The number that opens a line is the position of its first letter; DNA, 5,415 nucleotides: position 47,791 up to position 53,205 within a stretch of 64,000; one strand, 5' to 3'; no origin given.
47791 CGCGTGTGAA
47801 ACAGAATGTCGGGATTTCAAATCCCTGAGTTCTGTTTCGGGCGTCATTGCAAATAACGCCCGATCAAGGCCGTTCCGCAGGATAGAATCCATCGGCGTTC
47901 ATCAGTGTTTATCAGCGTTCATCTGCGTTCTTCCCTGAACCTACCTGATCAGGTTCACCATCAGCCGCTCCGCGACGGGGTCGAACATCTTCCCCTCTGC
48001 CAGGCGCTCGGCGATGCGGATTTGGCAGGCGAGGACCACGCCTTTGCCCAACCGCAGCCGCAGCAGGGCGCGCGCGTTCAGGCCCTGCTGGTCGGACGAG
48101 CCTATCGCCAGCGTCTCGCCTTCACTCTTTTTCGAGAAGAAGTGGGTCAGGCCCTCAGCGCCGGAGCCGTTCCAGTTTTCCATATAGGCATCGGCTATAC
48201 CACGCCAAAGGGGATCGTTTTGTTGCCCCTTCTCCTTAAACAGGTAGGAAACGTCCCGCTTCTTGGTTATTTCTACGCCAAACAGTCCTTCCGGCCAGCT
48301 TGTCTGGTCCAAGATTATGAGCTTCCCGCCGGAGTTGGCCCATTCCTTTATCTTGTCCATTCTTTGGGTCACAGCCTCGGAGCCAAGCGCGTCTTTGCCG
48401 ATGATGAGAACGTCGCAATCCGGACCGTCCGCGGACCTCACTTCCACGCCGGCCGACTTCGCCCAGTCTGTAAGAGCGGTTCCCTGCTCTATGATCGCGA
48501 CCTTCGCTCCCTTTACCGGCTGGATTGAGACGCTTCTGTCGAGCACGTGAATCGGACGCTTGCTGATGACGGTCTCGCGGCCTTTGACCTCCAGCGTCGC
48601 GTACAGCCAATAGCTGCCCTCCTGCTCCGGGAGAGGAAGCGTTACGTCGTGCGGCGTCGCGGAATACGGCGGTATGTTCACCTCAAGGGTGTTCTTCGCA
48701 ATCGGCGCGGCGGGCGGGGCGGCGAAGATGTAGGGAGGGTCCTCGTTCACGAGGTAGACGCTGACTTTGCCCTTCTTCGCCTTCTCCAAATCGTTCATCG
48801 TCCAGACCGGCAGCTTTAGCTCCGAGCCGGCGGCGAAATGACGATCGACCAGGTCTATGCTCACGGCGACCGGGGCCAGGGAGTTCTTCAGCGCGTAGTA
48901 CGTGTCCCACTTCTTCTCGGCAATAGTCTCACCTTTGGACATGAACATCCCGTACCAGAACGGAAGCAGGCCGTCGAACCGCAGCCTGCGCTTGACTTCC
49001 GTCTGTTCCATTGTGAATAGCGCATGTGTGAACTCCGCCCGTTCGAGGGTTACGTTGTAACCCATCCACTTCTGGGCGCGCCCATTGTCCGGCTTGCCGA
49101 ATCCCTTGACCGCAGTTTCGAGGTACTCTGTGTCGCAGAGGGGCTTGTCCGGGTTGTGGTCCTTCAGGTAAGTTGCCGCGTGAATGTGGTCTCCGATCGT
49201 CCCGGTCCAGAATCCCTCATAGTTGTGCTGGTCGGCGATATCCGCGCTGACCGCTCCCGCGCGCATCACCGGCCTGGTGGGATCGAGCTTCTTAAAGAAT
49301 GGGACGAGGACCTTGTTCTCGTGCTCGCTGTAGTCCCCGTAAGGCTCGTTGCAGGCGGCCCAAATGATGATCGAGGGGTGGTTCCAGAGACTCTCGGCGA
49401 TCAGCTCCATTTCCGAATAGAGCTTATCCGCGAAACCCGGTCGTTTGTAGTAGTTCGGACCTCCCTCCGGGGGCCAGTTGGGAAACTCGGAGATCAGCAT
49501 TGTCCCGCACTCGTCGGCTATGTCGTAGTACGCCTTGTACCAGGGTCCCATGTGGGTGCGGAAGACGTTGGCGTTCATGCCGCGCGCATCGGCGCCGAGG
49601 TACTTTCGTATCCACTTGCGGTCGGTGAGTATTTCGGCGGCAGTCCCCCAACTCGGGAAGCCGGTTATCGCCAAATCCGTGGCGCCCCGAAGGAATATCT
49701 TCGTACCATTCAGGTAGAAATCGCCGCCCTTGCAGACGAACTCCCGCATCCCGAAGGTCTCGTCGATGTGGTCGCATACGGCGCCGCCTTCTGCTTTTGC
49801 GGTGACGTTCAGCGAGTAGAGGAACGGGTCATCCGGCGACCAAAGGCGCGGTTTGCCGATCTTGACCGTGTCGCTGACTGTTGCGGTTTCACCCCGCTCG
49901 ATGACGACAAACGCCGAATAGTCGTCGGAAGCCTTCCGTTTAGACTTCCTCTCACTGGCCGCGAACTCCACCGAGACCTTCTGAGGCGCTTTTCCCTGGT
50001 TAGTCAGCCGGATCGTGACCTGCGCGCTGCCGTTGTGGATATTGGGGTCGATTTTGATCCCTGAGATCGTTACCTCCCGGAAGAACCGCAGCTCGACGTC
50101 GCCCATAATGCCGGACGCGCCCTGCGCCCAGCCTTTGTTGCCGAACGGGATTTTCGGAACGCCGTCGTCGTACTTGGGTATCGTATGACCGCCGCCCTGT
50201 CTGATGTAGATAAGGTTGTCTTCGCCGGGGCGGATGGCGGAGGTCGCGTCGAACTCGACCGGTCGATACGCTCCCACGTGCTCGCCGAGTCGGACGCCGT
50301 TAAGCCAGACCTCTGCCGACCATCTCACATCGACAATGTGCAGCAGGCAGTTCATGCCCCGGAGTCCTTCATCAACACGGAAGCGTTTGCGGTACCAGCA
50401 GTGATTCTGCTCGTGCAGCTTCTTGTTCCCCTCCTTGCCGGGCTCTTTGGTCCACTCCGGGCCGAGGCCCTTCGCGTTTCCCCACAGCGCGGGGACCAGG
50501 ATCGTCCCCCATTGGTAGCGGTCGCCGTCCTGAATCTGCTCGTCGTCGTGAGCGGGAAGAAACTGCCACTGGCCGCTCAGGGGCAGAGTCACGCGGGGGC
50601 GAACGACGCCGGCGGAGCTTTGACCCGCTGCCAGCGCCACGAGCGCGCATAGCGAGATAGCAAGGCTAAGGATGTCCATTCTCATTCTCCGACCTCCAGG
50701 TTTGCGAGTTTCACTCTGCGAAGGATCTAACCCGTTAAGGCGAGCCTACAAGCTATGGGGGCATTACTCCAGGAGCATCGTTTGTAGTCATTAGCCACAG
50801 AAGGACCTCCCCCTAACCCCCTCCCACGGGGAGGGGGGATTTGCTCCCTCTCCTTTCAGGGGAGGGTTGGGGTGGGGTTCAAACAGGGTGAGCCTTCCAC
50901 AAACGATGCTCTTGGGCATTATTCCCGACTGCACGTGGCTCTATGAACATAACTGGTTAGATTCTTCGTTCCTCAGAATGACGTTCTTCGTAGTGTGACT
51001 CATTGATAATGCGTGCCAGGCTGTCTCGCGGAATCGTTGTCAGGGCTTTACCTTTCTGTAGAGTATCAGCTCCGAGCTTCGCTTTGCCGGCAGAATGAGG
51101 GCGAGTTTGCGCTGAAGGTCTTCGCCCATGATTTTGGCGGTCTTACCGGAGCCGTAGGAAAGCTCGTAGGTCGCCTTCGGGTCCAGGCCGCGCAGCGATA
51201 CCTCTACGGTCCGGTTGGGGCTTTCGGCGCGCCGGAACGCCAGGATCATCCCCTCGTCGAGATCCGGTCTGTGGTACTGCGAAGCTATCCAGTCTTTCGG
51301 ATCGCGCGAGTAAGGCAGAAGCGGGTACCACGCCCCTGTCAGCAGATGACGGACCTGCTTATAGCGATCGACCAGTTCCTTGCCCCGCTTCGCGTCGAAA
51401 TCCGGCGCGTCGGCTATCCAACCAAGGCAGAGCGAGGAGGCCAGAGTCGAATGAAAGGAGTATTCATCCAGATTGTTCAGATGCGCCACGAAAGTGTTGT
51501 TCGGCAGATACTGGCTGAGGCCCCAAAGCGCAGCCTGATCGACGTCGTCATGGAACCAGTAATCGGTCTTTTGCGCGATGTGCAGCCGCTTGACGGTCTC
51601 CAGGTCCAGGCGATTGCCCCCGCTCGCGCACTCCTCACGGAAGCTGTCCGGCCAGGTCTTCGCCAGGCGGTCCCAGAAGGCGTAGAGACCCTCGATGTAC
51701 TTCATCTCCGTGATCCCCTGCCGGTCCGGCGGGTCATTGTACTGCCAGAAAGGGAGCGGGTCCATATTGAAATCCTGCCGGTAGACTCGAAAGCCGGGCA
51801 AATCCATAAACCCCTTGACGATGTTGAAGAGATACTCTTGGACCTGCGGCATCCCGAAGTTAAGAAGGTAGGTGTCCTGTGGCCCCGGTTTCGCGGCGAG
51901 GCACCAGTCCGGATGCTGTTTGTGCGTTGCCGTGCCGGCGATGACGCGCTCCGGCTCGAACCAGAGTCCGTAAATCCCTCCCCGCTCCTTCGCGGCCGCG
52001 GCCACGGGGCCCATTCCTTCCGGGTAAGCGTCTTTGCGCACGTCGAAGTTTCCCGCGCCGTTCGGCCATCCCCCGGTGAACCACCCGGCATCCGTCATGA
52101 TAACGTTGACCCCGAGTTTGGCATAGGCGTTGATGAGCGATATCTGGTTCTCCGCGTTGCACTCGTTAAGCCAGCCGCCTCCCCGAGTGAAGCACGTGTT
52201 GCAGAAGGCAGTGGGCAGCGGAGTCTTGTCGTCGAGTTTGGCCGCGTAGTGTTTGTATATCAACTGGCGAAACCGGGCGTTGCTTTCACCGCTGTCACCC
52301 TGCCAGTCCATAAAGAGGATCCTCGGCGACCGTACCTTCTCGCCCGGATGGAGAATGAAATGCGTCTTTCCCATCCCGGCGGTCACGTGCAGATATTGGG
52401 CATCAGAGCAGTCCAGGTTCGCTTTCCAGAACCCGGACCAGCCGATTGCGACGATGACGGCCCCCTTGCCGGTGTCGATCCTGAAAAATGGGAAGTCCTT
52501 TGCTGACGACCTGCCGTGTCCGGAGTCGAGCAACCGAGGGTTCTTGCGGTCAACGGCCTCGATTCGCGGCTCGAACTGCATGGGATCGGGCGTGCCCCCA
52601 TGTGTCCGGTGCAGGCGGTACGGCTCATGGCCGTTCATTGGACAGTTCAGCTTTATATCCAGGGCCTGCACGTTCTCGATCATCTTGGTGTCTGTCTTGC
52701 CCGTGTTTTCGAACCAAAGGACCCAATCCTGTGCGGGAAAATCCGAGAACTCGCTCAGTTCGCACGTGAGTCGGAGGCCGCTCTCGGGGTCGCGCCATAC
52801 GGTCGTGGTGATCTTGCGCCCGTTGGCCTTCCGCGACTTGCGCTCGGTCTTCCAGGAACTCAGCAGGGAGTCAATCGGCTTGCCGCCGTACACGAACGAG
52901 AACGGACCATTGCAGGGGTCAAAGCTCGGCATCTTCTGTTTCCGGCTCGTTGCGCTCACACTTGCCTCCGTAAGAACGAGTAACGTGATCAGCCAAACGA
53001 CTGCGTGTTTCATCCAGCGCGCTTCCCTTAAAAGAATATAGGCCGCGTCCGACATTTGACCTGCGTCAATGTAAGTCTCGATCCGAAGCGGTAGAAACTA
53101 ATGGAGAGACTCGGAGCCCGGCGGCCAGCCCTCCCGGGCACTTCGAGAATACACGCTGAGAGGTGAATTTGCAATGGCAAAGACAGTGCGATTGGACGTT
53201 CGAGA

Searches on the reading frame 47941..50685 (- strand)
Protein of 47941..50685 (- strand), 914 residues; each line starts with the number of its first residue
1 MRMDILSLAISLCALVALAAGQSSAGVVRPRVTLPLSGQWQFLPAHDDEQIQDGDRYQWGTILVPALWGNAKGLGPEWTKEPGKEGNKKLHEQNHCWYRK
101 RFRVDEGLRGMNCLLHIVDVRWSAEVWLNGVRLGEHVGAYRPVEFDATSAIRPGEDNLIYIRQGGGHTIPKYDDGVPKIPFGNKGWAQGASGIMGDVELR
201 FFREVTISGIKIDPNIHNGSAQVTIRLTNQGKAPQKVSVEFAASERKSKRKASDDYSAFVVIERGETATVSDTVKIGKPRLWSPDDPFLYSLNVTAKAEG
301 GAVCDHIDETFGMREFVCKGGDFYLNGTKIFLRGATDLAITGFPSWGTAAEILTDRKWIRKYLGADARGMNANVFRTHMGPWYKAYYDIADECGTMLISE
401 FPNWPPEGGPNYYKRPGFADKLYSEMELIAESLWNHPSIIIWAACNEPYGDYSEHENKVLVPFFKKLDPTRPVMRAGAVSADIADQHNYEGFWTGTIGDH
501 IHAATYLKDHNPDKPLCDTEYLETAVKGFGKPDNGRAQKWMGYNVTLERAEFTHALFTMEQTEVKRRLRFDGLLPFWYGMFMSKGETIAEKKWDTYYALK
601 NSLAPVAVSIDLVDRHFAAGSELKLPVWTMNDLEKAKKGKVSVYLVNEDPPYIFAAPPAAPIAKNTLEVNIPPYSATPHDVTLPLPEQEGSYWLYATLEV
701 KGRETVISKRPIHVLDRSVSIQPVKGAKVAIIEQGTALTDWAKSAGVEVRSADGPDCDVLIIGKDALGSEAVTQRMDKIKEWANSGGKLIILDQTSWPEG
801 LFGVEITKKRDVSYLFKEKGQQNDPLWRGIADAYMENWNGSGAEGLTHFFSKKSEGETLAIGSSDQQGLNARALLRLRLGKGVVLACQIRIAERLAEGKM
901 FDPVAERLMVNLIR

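Call 20: search_protein_families(library=pfam, proteins=[window:47941-50685:-], max_evalue=0.0001)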
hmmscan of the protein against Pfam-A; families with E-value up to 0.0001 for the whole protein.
window:47941-50685:- (914 aa): 4 families
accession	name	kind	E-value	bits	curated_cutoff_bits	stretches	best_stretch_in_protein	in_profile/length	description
PF00703.27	Glyco_hydro_2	-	1.2e-16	61.9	23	1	205-314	1-109/109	Glycosyl hydrolases family 2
PF02836.23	Glyco_hydro_2_C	-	1.2e-15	57.9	21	1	370-530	48-219/302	Glycosyl hydrolases family 2, TIM barrel domain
PF02837.24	Glyco_hydro_2_N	-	2.7e-08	34.4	28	1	36-158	4-129/169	Glycosyl hydrolases family 2, sugar binding domain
PF22666.2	Glyco_hydro_2_N2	-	4.8e-08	33.7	27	1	90-158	44-113/167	Glycosyl hydrolase 2 galactose-binding domain-like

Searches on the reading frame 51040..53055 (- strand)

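Call 21: search_protein_families(library=pfam, proteins=[window:51040-53055:-], max_evalue=0.0001)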
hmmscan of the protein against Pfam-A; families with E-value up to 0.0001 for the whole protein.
window:51040-53055:- (671 aa): 1 family
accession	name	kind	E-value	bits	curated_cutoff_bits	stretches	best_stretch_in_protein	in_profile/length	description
PF02065.24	Melibiase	-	3.2e-26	92.6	27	1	300-524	56-285/347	Melibiase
